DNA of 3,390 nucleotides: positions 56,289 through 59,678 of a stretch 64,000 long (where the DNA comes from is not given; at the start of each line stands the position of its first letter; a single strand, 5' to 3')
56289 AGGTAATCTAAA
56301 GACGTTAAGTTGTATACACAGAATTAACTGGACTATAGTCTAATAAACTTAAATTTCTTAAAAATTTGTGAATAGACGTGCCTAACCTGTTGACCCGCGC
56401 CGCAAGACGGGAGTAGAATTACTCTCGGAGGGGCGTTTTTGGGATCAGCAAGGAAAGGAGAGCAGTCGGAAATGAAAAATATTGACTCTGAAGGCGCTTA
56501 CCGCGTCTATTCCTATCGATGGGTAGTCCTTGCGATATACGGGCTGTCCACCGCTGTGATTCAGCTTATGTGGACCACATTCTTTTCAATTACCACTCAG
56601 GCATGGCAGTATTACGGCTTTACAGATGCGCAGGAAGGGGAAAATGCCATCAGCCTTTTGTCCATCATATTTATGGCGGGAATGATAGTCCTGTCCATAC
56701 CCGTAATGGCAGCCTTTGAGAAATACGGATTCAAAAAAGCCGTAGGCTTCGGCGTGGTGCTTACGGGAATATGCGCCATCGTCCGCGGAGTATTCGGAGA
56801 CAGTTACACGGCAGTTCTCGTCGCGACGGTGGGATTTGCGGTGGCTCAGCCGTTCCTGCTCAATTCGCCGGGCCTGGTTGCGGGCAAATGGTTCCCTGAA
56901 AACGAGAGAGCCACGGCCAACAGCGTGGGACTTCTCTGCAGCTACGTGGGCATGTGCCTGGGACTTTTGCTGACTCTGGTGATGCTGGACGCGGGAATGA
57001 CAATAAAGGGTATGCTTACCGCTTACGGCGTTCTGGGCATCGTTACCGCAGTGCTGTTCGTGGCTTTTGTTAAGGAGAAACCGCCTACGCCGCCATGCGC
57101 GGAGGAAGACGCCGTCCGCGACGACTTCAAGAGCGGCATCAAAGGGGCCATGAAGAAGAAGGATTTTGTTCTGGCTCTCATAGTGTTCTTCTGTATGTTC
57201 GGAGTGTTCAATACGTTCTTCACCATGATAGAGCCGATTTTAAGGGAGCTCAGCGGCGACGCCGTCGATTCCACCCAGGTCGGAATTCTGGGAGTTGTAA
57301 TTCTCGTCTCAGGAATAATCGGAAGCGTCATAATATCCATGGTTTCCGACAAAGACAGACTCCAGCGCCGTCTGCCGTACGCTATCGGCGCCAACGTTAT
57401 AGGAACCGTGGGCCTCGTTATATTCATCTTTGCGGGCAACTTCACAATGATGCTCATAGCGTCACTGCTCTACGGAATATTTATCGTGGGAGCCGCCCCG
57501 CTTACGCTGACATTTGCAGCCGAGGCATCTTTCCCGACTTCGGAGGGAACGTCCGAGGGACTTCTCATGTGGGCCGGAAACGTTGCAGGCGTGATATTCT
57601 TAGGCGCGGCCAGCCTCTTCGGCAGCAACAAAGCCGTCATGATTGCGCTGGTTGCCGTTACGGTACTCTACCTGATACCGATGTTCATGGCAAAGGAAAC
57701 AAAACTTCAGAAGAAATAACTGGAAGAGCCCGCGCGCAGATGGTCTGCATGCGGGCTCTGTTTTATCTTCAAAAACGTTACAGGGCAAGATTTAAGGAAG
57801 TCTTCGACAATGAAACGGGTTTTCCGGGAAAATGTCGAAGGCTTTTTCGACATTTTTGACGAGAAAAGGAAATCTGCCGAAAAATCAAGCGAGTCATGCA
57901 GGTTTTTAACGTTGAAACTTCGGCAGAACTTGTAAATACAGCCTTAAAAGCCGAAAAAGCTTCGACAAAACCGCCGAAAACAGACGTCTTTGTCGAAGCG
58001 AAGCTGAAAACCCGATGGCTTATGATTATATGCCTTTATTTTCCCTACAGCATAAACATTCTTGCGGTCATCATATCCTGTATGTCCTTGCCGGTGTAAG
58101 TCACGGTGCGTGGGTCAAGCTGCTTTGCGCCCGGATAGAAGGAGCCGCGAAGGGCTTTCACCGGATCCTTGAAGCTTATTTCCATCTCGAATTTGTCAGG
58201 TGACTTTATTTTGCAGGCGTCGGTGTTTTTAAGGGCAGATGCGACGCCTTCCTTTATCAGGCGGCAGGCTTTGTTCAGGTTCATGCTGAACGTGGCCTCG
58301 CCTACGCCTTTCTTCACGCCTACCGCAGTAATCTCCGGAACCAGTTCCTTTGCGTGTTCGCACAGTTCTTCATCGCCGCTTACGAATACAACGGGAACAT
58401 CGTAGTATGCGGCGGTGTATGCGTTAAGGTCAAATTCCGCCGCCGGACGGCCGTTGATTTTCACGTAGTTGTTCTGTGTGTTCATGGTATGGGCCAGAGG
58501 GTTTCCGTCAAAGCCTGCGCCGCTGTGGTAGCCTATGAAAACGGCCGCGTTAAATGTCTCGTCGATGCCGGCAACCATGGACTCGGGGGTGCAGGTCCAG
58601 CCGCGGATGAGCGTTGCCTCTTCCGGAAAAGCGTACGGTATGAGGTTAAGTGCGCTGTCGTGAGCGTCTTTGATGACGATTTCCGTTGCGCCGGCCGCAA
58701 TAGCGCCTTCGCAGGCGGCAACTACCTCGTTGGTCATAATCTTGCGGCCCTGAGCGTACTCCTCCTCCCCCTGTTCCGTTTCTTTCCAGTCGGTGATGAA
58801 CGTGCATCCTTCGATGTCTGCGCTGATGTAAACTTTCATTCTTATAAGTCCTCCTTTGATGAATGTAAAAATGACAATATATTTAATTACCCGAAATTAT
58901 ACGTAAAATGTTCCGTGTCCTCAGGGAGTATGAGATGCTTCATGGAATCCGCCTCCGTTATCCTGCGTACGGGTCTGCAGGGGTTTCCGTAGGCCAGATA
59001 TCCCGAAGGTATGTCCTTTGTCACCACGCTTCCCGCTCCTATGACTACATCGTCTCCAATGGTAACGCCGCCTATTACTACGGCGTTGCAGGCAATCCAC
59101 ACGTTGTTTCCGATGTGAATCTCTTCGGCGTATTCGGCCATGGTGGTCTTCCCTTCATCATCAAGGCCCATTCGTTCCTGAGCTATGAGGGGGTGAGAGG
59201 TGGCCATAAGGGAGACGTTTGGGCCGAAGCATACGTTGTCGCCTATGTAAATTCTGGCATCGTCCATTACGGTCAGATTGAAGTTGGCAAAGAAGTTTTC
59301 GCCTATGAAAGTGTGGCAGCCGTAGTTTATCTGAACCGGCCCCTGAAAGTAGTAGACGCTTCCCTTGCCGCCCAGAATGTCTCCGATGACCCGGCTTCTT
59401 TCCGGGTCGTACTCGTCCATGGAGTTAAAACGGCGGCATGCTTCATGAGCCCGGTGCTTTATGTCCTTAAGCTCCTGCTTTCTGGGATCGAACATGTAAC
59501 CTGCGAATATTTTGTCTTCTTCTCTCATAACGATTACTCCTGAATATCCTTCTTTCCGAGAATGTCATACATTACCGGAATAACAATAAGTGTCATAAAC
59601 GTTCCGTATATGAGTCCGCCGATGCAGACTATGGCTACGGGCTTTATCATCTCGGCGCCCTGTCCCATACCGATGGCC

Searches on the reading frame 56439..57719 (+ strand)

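Call 72: search_protein_families(library=pfam, proteins=[window:56439-57719:+], max_evalue=0.001)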
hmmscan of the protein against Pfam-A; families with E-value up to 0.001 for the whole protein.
window:56439-57719:+ (426 aa): 1 family
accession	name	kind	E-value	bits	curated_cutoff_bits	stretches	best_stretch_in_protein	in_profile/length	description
PF07690.21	MFS_1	-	1.9e-35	122.9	33.4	2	36-387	3-346/347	Major Facilitator Superfamily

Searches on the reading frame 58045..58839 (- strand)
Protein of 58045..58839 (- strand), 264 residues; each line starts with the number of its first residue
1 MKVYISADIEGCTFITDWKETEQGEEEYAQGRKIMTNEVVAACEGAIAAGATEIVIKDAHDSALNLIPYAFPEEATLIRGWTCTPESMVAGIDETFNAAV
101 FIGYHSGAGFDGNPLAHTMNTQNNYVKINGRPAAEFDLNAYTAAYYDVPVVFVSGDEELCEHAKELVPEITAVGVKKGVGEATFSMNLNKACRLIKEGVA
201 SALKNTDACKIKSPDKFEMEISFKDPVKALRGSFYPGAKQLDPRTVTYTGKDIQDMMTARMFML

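Call 72: search_protein_families(library=pfam, proteins=[window:58045-58839:-], max_evalue=0.001)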
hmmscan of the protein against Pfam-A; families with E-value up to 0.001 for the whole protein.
window:58045-58839:- (264 aa): 1 family
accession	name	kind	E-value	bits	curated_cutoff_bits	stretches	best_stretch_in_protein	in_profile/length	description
PF04951.18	Peptidase_M55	-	8.8e-92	307.7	25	1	1-259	1-261/264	D-aminopeptidase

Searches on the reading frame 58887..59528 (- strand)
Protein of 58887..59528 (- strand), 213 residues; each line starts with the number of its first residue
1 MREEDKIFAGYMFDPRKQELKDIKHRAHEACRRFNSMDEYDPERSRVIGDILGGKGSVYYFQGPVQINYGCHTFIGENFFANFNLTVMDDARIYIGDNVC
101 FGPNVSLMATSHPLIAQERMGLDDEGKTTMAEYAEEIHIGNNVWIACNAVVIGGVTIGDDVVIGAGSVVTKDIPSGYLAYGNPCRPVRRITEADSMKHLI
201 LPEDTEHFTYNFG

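Call 72: search_protein_families(library=pfam, proteins=[window:58887-59528:-], max_evalue=0.001)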
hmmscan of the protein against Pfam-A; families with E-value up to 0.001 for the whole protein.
window:58887-59528:- (213 aa): 3 families
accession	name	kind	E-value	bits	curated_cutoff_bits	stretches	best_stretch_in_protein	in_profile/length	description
PF00132.30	Hexapep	-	1.2e-14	53.7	27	1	137-171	2-36/36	Bacterial transferase hexapeptide (six repeats)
PF12464.13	Mac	-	3.9e-08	33.9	22.1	1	6-56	1-53/53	Maltose acetyltransferase hexapeptide capping motif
PF14602.12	Hexapep_2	-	1.1e-06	28.6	27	1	137-171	2-34/34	Hexapeptide repeat of succinyl-transferase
